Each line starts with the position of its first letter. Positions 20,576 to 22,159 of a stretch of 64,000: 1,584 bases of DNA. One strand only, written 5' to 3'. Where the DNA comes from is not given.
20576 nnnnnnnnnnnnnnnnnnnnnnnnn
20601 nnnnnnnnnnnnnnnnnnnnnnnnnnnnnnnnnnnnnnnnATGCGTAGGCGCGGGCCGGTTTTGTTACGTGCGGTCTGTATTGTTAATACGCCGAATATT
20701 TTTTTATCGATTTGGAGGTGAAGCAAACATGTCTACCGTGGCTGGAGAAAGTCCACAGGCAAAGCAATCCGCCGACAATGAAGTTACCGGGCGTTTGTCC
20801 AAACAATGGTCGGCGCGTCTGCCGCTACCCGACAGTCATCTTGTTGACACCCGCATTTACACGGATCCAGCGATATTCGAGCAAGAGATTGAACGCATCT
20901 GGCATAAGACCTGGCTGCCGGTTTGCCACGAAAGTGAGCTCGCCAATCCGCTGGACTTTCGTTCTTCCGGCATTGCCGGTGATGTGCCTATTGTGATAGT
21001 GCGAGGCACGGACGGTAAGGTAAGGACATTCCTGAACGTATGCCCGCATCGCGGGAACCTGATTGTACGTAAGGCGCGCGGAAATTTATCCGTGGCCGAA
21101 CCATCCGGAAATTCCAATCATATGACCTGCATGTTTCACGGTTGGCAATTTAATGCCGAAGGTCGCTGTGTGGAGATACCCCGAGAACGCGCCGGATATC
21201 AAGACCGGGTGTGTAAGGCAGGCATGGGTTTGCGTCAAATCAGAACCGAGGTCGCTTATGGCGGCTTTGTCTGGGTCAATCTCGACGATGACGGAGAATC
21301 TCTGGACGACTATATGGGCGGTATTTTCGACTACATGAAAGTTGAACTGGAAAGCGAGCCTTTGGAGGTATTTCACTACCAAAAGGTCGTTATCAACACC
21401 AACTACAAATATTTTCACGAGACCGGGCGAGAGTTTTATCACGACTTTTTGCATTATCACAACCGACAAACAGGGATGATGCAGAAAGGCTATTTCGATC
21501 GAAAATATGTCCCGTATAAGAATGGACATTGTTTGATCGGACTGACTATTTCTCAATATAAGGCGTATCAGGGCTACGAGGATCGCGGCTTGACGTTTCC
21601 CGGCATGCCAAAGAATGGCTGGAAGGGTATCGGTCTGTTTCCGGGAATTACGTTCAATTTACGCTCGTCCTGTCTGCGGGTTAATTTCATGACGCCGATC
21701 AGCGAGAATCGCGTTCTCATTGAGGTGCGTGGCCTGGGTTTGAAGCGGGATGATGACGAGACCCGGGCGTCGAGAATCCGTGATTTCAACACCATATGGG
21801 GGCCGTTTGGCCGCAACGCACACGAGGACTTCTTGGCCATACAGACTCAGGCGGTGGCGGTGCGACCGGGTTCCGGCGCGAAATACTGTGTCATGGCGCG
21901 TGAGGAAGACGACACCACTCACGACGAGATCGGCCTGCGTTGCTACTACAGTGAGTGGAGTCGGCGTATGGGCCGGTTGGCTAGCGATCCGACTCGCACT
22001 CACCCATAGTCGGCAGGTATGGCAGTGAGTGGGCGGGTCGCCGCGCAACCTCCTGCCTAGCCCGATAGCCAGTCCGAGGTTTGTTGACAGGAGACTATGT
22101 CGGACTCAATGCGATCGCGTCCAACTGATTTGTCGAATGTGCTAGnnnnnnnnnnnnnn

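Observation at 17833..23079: Methanesulfonate-monooxygenase-like locus: MsmA-type Rieske alpha subunit with CXH-X26-CXXH, beta subunit, ferredoxin and dedicated NitT/TauT importer, but no reductase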

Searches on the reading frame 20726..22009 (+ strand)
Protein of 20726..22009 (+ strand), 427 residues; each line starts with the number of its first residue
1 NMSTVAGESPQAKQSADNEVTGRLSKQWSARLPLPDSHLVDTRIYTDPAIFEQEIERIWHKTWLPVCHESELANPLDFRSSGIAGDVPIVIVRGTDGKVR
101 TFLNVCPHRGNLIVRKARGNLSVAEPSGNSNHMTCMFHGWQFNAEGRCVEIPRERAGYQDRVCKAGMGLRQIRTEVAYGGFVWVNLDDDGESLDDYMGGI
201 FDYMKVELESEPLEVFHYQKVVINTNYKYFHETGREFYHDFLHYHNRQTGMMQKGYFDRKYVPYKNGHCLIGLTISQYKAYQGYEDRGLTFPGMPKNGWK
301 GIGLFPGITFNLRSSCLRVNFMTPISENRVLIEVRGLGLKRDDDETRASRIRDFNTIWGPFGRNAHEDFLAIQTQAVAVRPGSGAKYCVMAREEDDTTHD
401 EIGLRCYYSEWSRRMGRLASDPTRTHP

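Call 4: search_protein_families(library=pfam, proteins=[window:20726-22009:+])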
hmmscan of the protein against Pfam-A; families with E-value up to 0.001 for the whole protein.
window:20726-22009:+ (427 aa): 2 families
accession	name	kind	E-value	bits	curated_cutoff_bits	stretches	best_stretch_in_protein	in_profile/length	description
PF00355.32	Rieske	-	1.1e-16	60.9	20.3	1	62-155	1-82/88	Rieske [2Fe-2S] domain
PF00848.25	Ring_hydroxyl_A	-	4.5e-07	30.4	24.9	1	213-399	4-197/208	Ring hydroxylating alpha subunit (catalytic domain)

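Call 5: search_protein_families(library=ncbifam, proteins=[window:20726-22009:+])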
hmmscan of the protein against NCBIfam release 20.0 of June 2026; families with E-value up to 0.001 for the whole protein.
window:20726-22009:+ (427 aa): 6 families
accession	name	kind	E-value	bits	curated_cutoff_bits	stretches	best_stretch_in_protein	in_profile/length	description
NF042946.1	3PPDioc_HcaE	equivalog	5.6e-36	124.5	830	1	40-239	16-209/450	3-phenylpropionate/cinnamic acid dioxygenase subunit alpha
TIGR03228.1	anthran_1_2_A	equivalog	4.1e-35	121.4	671.9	1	43-246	19-216/438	anthranilate 1,2-dioxygenase large subunit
TIGR03229.1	benzo_1_2_benA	equivalog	1.1e-31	110.2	780.95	1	40-242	16-213/433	benzoate 1,2-dioxygenase large subunit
NF041684.1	ant_diox_AndAc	equivalog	4.7e-30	104.5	750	1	28-244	11-223/418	anthranilate 1,2-dioxygenase large subunit AndAc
NF058607.1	GlBtMonoOxGbcA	equivalog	1.4e-24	86.3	670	1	40-239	33-217/420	glycine betaine monooxygenase oxygenase subunit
NF052579.1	BetMthstMoxSdmAMthl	equivalog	5.3e-11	42.1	600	1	87-247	40-182/351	4beta-methylsterol monooxygenase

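Call 6: find_homologous_proteins(query=window:20726-22009:+)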
Query window:20726-22009:+ (427 aa): 956 proteins with E <= 0.001 among 5099 candidates; the best 120 are listed.
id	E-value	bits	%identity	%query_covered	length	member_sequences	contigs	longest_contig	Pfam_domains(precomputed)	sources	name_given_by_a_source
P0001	0.0e+0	1020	100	100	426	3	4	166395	PF00355.33,PF00848.26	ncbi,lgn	-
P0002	1.7e-237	807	79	99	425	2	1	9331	PF00355.33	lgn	-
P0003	1.1e-201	689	66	98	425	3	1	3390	PF00355.33,PF00848.26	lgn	-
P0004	1.2e-197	675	64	99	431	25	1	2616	PF00355.33,PF00848.26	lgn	-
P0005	1.6e-197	675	66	97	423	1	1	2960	PF00355.33,PF00848.26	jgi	jgi:methanesulfonate monooxygenase large subunit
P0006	1.6e-197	675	66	97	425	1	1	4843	PF00355.33,PF00848.26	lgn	-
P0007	1.0e-196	672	68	93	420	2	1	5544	PF00355.33,PF00848.26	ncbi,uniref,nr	ncbi:aromatic ring-hydroxylating dioxygenase subunit alpha [Pelomicrobium methylotrophicum]|uniref:A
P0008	1.5e-196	672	67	95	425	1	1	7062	PF00355.33,PF00848.26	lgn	-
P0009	2.1e-196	671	66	97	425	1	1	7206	PF00355.33,PF00848.26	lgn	-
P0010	3.9e-196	670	65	97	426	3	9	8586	PF00355.33,PF00848.26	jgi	jgi:methanesulfonate monooxygenase large subunit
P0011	6.2e-195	666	66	93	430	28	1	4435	PF00355.33,PF00848.26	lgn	-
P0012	7.3e-195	666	67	95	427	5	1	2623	PF00355.33,PF00848.26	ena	-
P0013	1.0e-194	666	65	97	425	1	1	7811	PF00355.33,PF00848.26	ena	-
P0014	1.6e-194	665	66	97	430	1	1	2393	PF00355.33,PF00848.26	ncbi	-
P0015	5.8e-194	663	67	94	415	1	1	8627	PF00355.33,PF00848.26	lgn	-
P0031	7.8e-191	653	63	99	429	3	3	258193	PF00355.33,PF00848.26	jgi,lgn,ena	-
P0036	2.5e-189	648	63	98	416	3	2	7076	PF00355.33,PF00848.26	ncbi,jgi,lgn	jgi:methanesulfonate monooxygenase large subunit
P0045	7.0e-183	627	61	94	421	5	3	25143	PF00355.33,PF00848.26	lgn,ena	-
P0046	3.1e-181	621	63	94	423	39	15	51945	PF00355.33,PF00848.26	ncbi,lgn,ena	-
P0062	1.7e-174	599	58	98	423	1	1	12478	PF00355.33,PF00848.26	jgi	jgi:methanesulfonate monooxygenase large subunit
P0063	2.9e-174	598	60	93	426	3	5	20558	PF00355.33,PF00848.26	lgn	-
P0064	3.5e-174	598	58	99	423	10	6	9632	PF00355.33,PF00848.26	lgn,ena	-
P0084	3.8e-162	558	59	95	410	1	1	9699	PF00355.33,PF00848.26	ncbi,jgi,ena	jgi:methanesulfonate monooxygenase large subunit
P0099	4.0e-158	545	56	94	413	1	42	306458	PF00355.33,PF00848.26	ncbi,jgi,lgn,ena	jgi:methanesulfonate monooxygenase large subunit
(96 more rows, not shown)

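Call 9: find_encoding_contigs(protein=P0001, flank=10000, max_places=4)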
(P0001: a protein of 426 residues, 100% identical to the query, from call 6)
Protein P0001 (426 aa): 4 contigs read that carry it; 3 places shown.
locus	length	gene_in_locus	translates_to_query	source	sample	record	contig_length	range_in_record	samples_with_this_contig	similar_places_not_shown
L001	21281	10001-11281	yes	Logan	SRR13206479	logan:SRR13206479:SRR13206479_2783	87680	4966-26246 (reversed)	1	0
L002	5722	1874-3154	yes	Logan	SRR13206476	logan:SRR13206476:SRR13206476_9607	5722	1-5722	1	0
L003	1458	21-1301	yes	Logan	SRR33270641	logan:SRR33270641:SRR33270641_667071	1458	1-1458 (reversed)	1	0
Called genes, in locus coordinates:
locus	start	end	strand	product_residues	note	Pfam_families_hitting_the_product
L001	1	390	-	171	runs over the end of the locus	-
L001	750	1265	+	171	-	-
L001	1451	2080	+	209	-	-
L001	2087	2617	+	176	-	PF00578:AhpC-TSA, PF08534:Redoxin, PF00085:Thioredoxin (weak), PF13098:Thioredoxin_2 (weak), PF13905:Thioredoxin_8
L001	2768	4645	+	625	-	PF11412:DsbD_N, PF02683:DsbD_TM, PF13386:DsbD_2, PF00085:Thioredoxin (weak), PF13098:Thioredoxin_2, PF13899:Thioredoxin_7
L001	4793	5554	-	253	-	PF00753:Lactamase_B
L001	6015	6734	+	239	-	PF00392:GntR, PF07729:FCD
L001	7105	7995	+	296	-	PF00005:ABC_tran, PF13304:AAA_21 (faint)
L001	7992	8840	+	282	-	PF00528:BPD_transp_1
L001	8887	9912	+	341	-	PF13379:NMT1_2, PF09084:NMT1, PF04069:OpuAC (weak), PF12974:Phosphonate-bd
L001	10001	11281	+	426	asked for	PF00355:Rieske, PF00848:Ring_hydroxyl_A (weak)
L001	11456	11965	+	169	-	-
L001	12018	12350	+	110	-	PF00355:Rieske, PF13806:Rieske_2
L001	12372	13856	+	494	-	PF00171:Aldedh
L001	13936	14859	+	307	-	PF00106:adh_short (weak), PF01073:3Beta_HSD, PF01370:Epimerase, PF02719:Polysacc_synt_2, PF04321:RmlD_sub_bind, PF08659:KR, PF13460:NAD_binding_10, PF16363:GDP_Man_Dehyd, +2 more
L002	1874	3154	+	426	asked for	PF00355:Rieske, PF00848:Ring_hydroxyl_A (weak)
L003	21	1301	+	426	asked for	PF00355:Rieske, PF00848:Ring_hydroxyl_A (weak)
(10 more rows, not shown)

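Call 13: list_cluster_members(proteins=[P0001, P0099, P0046, P0031, P0036, P0084])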
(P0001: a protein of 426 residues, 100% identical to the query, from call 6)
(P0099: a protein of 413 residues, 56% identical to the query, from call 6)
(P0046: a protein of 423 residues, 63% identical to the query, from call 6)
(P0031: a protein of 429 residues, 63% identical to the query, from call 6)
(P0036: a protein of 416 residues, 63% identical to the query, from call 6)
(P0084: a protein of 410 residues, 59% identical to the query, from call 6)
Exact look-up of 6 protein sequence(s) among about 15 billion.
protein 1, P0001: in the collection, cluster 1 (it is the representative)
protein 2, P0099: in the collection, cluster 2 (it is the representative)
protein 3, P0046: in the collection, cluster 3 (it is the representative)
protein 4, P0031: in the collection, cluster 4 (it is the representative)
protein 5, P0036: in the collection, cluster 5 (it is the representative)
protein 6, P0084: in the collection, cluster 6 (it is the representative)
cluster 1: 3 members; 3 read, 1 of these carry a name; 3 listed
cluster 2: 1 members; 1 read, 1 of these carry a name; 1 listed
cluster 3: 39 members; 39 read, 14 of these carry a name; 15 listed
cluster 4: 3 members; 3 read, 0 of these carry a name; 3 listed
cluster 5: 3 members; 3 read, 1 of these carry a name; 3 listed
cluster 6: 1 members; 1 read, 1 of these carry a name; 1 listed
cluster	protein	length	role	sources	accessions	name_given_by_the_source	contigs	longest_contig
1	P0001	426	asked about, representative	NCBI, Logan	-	-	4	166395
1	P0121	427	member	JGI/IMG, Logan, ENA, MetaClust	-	\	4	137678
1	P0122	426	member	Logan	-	-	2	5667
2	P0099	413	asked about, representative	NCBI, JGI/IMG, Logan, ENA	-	methanesulfonate monooxygenase large subunit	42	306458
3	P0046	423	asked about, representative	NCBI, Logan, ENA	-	-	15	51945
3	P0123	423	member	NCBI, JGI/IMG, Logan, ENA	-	methanesulfonate monooxygenase large subunit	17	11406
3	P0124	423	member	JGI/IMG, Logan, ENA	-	methanesulfonate monooxygenase subunit alpha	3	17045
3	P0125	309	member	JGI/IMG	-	methanesulfonate monooxygenase large subunit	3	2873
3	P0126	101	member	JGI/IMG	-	methanesulfonate monooxygenase large subunit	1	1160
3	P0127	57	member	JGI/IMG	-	methanesulfonate monooxygenase large subunit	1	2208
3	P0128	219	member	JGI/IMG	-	methanesulfonate monooxygenase large subunit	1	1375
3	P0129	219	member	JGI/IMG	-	methanesulfonate monooxygenase large subunit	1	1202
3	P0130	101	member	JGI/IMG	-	methanesulfonate monooxygenase large subunit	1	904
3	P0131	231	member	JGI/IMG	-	methanesulfonate monooxygenase large subunit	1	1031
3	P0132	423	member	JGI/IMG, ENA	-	methanesulfonate monooxygenase large subunit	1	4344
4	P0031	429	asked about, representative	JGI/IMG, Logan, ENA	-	-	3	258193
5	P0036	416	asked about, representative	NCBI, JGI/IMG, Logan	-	methanesulfonate monooxygenase large subunit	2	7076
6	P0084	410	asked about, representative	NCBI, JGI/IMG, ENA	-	methanesulfonate monooxygenase large subunit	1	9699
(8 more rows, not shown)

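Call 14: find_related_loci(query=A1, collection=genome_contigs, flank=10000)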
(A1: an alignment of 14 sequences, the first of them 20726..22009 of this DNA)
Query A1 (427 aa) in genome_contigs; peptide patterns used: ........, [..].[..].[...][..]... (x = any residue, [..] = any of these).
598 stretches matched a pattern (row limit reached: there are more); 592 encode a relative of the query (tblastn E <= 1e-3); the best 80 are kept; 80 distinct loci.
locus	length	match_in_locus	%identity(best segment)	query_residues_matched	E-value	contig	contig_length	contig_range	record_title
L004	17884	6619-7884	66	1-422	0e+0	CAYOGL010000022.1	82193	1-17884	MAG TPA_asm: uncultured Burkholderiales bacterium isolate SRP272529_co2_139 genome assembly, contig: NODE_328_length_821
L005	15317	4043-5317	65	2-424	0e+0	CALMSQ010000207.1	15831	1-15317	MAG TPA_asm: uncultured Burkholderiales bacterium isolate SRR2107171_bin.63_CONCOCT_v1.1_MAG genome assembly, contig: ER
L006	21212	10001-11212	67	22-425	0e+0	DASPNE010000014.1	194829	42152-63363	MAG TPA_asm: Usitatibacter sp. isolate SMAG_U12113 k141_156432, whole genome shotgun sequence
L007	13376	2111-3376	64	4-424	0e+0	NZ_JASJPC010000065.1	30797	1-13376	MAG: Sulfuritalea sp. isolate MAG_121 NODE_645_length_30797_cov_199.894834, whole genome shotgun sequence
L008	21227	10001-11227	65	5-422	0e+0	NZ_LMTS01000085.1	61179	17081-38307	Variovorax sp. WDL1 contig_77, whole genome shotgun sequence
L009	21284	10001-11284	62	1-427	0e+0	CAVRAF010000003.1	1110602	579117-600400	MAG: uncultured proteobacterium isolate MFD00031.bin.2.14 genome assembly, contig: contig_20795, whole genome shotgun se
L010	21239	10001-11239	64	3-422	0e+0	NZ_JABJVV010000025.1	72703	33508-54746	Caenimonas soli strain S4 contig25, whole genome shotgun sequence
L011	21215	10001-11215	64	21-425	0e+0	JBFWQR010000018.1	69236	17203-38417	MAG: Lautropia sp. isolate CA_2019_TPBF_188 NODE_3043_length_69236_cov_5.136769_TPBF, whole genome shotgun sequence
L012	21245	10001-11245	63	6-424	0e+0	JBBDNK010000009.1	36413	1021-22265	MAG: Aquisalimonadaceae bacterium isolate LejiaB_62_64 Lejia_B_1390_length_36413_cov_40, whole genome shotgun sequence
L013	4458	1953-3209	63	6-424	0e+0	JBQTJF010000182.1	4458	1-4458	MAG: Betaproteobacteria bacterium isolate SAR238 c_000000052916, whole genome shotgun sequence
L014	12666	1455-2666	65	20-423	0e+0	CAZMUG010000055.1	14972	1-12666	MAG TPA_asm: uncultured Gaiellales bacterium isolate SRP329715_co1_360 genome assembly, contig: NODE_6044_length_14972_c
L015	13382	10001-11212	65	20-423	0e+0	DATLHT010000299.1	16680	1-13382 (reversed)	MAG TPA_asm: Burkholderiaceae bacterium isolate SMAG_U13647 k141_1354833, whole genome shotgun sequence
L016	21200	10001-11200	63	21-420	0e+0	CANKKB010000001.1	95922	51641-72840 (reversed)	MAG: Burkholderiaceae bacterium isolate RH-27jun17-3 genome assembly, contig: RH-27jun17-C546, whole genome shotgun sequ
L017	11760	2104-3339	58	11-426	1e-165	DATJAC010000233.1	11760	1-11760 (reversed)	MAG TPA_asm: Alphaproteobacteria bacterium isolate SMAG_U15317 k141_1428102, whole genome shotgun sequence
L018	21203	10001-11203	59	22-423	2e-165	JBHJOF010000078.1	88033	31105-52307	MAG: Kiloniellales bacterium isolate al_S5C224 S5Ck119_508673, whole genome shotgun sequence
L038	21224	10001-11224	51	18-426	3e-147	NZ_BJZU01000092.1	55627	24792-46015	Methylobacterium oxalidis strain NBRC 107715 sequence092, whole genome shotgun sequence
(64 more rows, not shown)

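Call 19: find_encoding_contigs(protein=P0002, flank=10000, max_places=4)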
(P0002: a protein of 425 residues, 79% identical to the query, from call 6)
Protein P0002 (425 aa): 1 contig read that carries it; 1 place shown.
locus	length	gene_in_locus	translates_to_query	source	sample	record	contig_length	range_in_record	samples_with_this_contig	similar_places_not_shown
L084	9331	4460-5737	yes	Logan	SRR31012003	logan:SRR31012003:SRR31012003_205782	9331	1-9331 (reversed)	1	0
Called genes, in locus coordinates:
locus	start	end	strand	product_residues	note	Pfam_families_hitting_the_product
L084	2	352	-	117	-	?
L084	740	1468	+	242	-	PF00392:GntR, PF07729:FCD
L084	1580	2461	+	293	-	PF00005:ABC_tran, PF13304:AAA_21 (faint)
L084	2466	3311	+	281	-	PF00528:BPD_transp_1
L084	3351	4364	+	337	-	PF13379:NMT1_2, PF09084:NMT1, PF04069:OpuAC, PF12974:Phosphonate-bd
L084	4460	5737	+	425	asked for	PF00355:Rieske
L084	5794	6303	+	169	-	-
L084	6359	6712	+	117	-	PF00355:Rieske, PF13806:Rieske_2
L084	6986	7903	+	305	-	PF01073:3Beta_HSD, PF01370:Epimerase, PF02719:Polysacc_synt_2, PF04321:RmlD_sub_bind, PF07993:NAD_binding_4, PF08659:KR, PF13460:NAD_binding_10, PF16363:GDP_Man_Dehyd, +1 more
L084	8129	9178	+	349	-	PF00111:Fer2, PF00970:FAD_binding_6, PF00175:NAD_binding_1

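Call 20: find_encoding_contigs(protein=P0121, flank=10000, max_places=4)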
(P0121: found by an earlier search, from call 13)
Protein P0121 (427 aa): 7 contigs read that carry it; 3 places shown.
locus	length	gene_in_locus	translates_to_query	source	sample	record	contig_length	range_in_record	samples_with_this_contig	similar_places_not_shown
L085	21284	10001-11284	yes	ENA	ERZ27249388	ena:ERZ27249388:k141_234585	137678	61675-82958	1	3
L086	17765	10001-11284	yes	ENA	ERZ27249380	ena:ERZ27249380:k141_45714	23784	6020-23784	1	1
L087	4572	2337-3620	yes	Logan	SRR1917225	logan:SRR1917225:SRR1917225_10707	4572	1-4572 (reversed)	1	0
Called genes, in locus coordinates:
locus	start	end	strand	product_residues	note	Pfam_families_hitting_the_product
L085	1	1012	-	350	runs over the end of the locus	PF00795:CN_hydrolase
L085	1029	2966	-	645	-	PF06808:DctM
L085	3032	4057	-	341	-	PF16868:NMT1_3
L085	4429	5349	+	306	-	PF00532:Peripla_BP_1, PF13407:Peripla_BP_4, PF13377:Peripla_BP_3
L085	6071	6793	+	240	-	PF00392:GntR, PF08279:HTH_11 (faint), PF07729:FCD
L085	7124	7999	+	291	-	PF00005:ABC_tran, PF13304:AAA_21 (faint)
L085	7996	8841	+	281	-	PF00528:BPD_transp_1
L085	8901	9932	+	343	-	PF13379:NMT1_2, PF09084:NMT1, PF04069:OpuAC, PF12974:Phosphonate-bd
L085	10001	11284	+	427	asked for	PF00355:Rieske, PF00848:Ring_hydroxyl_A (weak)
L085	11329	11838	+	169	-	-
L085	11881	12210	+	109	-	PF00355:Rieske, PF13806:Rieske_2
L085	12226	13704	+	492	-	PF00171:Aldedh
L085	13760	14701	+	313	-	PF01073:3Beta_HSD, PF01370:Epimerase, PF02719:Polysacc_synt_2, PF04321:RmlD_sub_bind, PF05368:NmrA (faint), PF13460:NAD_binding_10, PF16363:GDP_Man_Dehyd, PF07993:NAD_binding_4, +1 more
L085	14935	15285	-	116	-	PF07784:DUF1622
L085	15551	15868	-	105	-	PF00581:Rhodanese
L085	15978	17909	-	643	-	PF00092:VWA (weak), PF13519:VWA_2 (weak)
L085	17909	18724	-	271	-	PF07728:AAA_5, PF08406:CbbQ_C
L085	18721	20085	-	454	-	PF00115:COX1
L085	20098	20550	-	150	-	PF00034:Cytochrom_C, PF13442:Cytochrome_CBB3 (weak)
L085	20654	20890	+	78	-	-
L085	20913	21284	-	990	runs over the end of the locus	PF00989:PAS, PF08448:PAS_4, PF08447:PAS_3, PF13426:PAS_9, PF08448:PAS_4, PF00989:PAS, PF13188:PAS_8, PF08447:PAS_3, +12 more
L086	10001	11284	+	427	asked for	PF00355:Rieske, PF00848:Ring_hydroxyl_A (weak)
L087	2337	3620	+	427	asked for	PF00355:Rieske, PF00848:Ring_hydroxyl_A (weak)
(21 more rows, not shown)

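Call 22: search_solved_structures(query=window:20729-22009:+, max_evalue=0.001)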
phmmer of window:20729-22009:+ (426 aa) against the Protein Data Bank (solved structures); distinct sequences matched with E-value up to 0.001: 35.
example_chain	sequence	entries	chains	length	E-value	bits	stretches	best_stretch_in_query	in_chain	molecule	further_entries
8k0a_A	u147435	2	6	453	2e-32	115.9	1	39-240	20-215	3-phenylpropionate/cinnamic acid dioxygenase subunit alpha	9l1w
1uli_A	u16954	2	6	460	2.2e-30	109.1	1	38-242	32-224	biphenyl dioxygenase large subunit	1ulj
9o71_A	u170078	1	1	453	7.2e-29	104.1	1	38-257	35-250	Phenylpropionate dioxygenase-like ring-hydroxylating dioxygenase large terminal subunit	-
7yls_B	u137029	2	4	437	1.3e-28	103.3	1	38-253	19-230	Rieske (2Fe-2S) domain protein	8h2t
2xr8_A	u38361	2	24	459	7.1e-28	100.9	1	35-238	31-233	BIPHENYL DIOXYGENASE SUBUNIT ALPHA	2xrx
2xsh_A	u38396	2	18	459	7.2e-28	100.8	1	35-238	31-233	BIPHENYL DIOXYGENASE SUBUNIT ALPHA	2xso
5aeu_A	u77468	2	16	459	7.3e-28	100.8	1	35-238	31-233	BIPHENYL DIOXYGENASE SUBUNIT ALPHA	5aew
2yfi_A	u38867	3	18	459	8.2e-28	100.6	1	35-238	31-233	BIPHENYL DIOXYGENASE SUBUNIT ALPHA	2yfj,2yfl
3en1_A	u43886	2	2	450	5.7e-27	97.9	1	23-242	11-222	Benzene 1,2-dioxygenase subunit alpha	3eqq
3gzx_A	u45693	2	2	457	4.2e-26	95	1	22-238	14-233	Biphenyl dioxygenase subunit alpha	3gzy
1wql_A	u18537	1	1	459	1.6e-25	93.1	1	34-238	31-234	iron-sulfur protein large subunit of cumene dioxygenase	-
5xbp_A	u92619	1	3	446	4.5e-25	91.6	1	43-238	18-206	3NT oxygenase alpha subunit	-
7vju_A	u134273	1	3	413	3.5e-24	88.7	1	41-243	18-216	Rieske (2Fe-2S) domain protein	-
2bmo_A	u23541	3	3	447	3.6e-24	88.7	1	43-232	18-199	OXYGENASE-ALPHA NBDO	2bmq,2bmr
7q04_D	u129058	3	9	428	4.3e-24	88.4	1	41-242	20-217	Terephthalate 1,2-dioxygenase, terminal oxygenase component subunit alpha 2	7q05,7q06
6y8j_A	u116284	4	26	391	2.1e-21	79.6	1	43-202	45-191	Carnitine monooxygenase oxygenase subunit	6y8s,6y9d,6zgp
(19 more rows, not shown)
